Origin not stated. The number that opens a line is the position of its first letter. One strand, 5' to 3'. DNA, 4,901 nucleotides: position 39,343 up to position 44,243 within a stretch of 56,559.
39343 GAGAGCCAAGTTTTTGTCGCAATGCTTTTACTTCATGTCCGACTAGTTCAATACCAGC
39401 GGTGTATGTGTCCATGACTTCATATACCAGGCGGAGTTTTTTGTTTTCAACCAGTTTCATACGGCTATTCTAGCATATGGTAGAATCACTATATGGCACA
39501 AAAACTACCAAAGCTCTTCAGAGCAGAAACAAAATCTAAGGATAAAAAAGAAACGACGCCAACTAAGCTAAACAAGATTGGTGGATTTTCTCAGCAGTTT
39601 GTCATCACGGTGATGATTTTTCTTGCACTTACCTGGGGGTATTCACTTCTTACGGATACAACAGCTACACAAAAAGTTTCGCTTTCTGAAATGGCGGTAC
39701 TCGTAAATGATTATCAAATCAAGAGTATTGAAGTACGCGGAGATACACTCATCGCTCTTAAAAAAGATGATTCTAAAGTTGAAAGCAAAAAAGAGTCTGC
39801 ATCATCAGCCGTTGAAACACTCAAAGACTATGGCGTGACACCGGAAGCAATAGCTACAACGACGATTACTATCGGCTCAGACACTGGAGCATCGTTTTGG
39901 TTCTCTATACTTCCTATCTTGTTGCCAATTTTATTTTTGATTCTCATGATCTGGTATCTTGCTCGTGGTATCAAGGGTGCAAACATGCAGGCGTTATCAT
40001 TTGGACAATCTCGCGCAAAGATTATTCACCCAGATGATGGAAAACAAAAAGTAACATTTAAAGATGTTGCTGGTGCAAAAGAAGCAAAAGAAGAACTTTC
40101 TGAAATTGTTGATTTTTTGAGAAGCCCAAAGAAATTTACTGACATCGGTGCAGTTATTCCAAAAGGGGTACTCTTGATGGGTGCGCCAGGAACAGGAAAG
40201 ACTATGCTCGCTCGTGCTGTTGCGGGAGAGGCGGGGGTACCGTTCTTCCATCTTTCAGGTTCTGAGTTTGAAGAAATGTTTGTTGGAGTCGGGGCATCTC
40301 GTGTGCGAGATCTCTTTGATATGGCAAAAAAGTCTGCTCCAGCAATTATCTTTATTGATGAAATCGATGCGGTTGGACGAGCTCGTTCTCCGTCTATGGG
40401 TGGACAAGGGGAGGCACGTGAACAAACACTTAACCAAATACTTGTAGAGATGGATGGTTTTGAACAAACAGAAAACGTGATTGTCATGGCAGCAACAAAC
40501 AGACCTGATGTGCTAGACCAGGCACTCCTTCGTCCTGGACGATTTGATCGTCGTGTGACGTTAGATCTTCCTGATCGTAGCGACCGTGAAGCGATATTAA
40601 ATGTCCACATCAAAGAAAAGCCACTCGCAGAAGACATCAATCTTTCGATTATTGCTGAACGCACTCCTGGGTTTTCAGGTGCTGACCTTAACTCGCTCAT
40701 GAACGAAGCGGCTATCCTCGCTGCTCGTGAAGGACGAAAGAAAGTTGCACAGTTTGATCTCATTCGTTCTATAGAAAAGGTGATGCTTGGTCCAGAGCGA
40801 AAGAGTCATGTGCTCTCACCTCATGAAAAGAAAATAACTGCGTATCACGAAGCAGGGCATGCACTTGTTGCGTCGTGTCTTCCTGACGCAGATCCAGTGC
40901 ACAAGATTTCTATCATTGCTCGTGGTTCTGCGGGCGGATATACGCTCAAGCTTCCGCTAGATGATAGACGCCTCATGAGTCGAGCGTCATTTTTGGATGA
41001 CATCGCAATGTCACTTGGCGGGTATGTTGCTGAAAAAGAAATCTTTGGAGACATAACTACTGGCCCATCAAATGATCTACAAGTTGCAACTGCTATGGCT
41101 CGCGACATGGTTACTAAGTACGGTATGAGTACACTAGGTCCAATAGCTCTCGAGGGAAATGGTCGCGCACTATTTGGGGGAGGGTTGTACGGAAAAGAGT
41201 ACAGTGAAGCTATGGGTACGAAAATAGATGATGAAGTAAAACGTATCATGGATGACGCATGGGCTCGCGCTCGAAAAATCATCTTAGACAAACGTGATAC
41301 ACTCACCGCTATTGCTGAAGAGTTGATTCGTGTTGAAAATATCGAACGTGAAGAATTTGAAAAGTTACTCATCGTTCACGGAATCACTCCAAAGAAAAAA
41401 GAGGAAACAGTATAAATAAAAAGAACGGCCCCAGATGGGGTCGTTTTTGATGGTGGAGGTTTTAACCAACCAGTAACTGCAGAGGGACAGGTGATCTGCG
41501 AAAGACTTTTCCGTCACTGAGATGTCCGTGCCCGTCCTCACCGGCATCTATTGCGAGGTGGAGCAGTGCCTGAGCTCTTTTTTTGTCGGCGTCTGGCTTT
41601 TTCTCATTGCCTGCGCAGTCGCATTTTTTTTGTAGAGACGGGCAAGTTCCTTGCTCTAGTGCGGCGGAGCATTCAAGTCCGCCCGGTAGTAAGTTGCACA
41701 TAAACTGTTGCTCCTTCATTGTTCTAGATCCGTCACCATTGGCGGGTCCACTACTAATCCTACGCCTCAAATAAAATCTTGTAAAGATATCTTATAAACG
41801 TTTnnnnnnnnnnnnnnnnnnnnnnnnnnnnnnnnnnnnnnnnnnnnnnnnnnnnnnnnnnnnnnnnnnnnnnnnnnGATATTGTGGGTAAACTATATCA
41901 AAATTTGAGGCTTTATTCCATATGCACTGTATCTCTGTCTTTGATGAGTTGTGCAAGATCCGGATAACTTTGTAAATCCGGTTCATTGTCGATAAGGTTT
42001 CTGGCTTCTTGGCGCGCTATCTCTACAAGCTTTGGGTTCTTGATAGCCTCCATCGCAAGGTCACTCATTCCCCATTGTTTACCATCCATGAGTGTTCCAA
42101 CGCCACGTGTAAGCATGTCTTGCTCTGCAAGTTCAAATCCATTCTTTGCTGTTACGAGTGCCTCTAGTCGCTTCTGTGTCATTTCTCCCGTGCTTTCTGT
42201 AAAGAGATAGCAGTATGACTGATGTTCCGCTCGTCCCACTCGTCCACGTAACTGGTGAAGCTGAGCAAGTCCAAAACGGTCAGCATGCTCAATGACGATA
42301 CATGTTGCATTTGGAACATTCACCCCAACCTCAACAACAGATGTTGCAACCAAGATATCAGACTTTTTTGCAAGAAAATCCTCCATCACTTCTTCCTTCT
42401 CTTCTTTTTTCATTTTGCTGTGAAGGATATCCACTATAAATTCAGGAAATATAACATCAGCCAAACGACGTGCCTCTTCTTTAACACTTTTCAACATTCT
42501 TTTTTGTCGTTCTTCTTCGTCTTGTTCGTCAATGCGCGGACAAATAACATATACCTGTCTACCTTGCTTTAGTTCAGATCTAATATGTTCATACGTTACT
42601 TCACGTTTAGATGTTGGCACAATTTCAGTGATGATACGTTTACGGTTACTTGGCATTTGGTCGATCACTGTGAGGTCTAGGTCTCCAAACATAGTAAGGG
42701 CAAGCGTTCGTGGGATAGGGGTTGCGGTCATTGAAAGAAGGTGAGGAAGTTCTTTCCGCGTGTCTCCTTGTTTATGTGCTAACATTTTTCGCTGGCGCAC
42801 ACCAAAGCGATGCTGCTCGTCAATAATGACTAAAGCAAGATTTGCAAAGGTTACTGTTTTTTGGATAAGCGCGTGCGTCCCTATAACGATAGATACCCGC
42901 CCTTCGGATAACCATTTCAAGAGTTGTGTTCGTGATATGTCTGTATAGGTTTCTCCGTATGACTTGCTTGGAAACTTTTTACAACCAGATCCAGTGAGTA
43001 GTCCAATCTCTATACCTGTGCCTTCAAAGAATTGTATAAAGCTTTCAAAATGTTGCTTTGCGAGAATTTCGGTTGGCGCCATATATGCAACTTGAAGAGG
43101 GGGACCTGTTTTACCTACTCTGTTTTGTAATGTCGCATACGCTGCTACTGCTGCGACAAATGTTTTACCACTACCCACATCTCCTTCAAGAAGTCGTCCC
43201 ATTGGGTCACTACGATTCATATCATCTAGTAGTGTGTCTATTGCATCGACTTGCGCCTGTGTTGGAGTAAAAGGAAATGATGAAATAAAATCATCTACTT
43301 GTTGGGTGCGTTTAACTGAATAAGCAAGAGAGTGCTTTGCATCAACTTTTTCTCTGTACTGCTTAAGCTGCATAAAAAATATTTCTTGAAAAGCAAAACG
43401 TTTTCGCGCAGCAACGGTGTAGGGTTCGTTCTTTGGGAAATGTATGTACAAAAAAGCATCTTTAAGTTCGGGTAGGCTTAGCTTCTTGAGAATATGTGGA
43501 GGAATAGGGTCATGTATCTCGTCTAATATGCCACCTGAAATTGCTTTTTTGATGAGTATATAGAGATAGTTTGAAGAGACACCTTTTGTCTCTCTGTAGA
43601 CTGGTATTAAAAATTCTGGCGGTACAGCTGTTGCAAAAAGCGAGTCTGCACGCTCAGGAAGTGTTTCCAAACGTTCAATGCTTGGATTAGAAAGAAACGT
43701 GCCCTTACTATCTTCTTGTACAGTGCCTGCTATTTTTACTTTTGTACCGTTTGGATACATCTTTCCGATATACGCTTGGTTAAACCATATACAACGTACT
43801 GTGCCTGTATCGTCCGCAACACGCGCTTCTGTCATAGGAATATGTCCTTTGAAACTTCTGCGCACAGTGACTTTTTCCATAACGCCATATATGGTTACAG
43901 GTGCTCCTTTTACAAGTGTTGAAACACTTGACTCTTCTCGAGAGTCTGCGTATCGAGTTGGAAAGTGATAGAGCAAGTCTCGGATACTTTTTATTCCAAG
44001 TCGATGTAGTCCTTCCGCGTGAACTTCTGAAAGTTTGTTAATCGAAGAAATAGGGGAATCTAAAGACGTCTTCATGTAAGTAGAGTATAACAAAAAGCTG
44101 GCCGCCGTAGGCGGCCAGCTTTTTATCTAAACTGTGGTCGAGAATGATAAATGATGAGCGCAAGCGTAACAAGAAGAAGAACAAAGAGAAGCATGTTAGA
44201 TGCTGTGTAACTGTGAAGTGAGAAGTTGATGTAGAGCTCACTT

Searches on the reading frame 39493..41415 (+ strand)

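Call 71: search_protein_families(library=pfam, proteins=[window:39493-41415:+], max_evalue=0.00001)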
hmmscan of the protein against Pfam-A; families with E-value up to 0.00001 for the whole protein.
window:39493-41415:+ (640 aa): 4 families
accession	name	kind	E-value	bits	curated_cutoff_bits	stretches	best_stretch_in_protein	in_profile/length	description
PF01434.24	Peptidase_M41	-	7.6e-62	209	29.9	1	440-625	2-191/191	Peptidase family M41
PF00004.35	AAA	-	1.7e-44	151.9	21.2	1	226-358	1-130/131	ATPase family associated with various cellular activities (AAA)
PF17862.7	AAA_lid_3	-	1.8e-13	50.2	27.2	1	381-419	1-39/45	AAA+ lid domain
PF20720.3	nSTAND3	-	2.9e-07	30.7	27.2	1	226-374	20-154/155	Novel STAND NTPase 3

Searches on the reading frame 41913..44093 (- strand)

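Call 71: search_protein_families(library=pfam, proteins=[window:41913-44093:-], max_evalue=0.00001)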
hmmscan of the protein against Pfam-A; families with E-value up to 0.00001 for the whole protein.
window:41913-44093:- (726 aa): 6 families
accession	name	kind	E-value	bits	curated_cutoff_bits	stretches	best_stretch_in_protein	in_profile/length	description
PF00270.35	DEAD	-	6.2e-23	81.8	26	1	278-464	1-164/167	DEAD/DEAH box helicase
PF00271.37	Helicase_C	-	1.2e-20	74.3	23.5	1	500-622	6-109/110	Helicase conserved C-terminal domain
PF17191.10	RecG_wedge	-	6e-19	68.6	23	1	18-186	5-160/162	RecG wedge domain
PF04851.21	ResIII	-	2.3e-11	44.3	22.5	1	276-459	3-162/164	Type III restriction enzyme, res subunit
PF01336.31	tRNA_anti-codon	-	1.2e-06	28.7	27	1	66-140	1-73/75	OB-fold nucleic acid binding domain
PF19833.4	RecG_dom3_C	-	5.6e-06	26.8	26.8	0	651-709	3-63/87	ATP-dependent DNA helicase RecG, domain 3, C-terminal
